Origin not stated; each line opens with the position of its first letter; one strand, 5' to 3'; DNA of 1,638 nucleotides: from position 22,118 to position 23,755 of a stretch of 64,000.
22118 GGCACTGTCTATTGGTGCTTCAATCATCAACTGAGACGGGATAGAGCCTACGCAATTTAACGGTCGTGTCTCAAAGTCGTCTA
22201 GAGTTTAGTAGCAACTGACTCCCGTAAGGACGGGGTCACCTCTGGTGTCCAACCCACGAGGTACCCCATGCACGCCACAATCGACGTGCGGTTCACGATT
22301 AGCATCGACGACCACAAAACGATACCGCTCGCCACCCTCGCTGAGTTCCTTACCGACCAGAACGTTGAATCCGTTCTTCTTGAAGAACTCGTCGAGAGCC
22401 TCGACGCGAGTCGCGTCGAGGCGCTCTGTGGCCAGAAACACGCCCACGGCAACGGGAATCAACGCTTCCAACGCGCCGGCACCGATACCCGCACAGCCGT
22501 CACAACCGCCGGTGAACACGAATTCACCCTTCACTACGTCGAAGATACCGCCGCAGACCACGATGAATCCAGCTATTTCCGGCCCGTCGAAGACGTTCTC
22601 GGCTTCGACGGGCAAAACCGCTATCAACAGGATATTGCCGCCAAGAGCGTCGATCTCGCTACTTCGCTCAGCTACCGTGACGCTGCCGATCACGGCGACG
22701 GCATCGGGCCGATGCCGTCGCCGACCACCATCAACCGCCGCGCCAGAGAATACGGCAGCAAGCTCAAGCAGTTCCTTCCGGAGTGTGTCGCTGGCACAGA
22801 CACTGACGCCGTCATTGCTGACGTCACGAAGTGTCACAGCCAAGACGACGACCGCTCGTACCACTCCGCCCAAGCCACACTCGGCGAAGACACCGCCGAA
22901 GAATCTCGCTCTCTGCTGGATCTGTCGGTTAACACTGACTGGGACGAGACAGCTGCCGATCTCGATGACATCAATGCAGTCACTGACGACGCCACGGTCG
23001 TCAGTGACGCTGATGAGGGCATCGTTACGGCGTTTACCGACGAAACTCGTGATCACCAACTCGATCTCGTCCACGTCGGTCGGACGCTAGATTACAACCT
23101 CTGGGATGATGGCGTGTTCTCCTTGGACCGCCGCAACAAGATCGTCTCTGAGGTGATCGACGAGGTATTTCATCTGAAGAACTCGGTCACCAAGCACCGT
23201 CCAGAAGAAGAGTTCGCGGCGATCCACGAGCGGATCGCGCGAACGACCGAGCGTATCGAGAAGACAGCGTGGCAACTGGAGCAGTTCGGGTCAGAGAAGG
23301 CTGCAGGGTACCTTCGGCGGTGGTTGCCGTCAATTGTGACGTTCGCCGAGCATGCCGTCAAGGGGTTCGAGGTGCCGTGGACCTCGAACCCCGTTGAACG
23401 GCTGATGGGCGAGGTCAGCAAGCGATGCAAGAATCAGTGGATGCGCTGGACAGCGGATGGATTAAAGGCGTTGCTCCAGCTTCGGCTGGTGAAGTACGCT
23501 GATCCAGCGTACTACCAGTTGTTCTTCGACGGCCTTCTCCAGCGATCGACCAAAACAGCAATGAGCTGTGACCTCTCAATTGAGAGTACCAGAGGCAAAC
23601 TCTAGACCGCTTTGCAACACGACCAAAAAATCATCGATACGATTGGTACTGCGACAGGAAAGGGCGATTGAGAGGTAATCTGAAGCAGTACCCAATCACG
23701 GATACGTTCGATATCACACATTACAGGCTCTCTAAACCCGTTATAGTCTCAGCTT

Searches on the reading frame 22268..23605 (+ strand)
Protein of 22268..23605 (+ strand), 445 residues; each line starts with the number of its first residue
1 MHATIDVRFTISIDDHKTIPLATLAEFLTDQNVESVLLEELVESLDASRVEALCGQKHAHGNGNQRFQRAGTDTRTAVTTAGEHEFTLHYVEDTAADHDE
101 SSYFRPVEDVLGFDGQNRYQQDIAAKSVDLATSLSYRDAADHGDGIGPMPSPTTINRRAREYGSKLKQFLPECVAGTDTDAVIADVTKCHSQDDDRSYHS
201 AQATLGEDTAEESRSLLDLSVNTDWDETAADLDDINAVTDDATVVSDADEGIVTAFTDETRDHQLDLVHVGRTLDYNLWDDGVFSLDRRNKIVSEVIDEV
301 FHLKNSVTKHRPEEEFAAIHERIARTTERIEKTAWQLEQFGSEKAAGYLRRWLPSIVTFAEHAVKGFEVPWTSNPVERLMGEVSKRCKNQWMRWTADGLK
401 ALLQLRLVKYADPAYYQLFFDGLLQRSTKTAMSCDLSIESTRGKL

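Call 3: search_protein_families(library=pfam, proteins=[window:22268-23605:+], max_evalue=1)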
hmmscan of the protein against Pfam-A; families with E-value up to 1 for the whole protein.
window:22268-23605:+ (445 aa): 2 families
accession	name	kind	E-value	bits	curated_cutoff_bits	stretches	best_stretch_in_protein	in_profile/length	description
PF06782.17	UPF0236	-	1.5e-06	27.7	24.3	1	31-144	20-121/400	Uncharacterised protein family (UPF0236)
PF00872.24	Transposase_mut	-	0.06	12.7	21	0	34-86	26-78/379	Transposase, Mutator family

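Call 4: search_protein_families(library=ncbifam, proteins=[window:22268-23605:+], max_evalue=1)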
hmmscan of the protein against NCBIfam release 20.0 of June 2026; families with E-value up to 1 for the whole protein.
window:22268-23605:+ (445 aa): 4 families
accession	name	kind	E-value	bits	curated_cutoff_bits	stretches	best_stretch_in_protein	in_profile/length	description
NF041731.2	transpos_ISH6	equivalog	1.7e-112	376.2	240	1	7-419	2-412/414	ISH6 family transposase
NF033529.1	transpos_ISLre2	equivalog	5.3e-11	42.4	200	2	309-410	223-319/382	ISLre2 family transposase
NF033543.2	transpos_IS256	equivalog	8.5e-07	28.3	150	2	300-392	215-319/338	IS256 family transposase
NF033572.1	transpos_ISKra4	equivalog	1.4e-06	27.7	205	2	37-172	35-168/422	ISKra4 family transposase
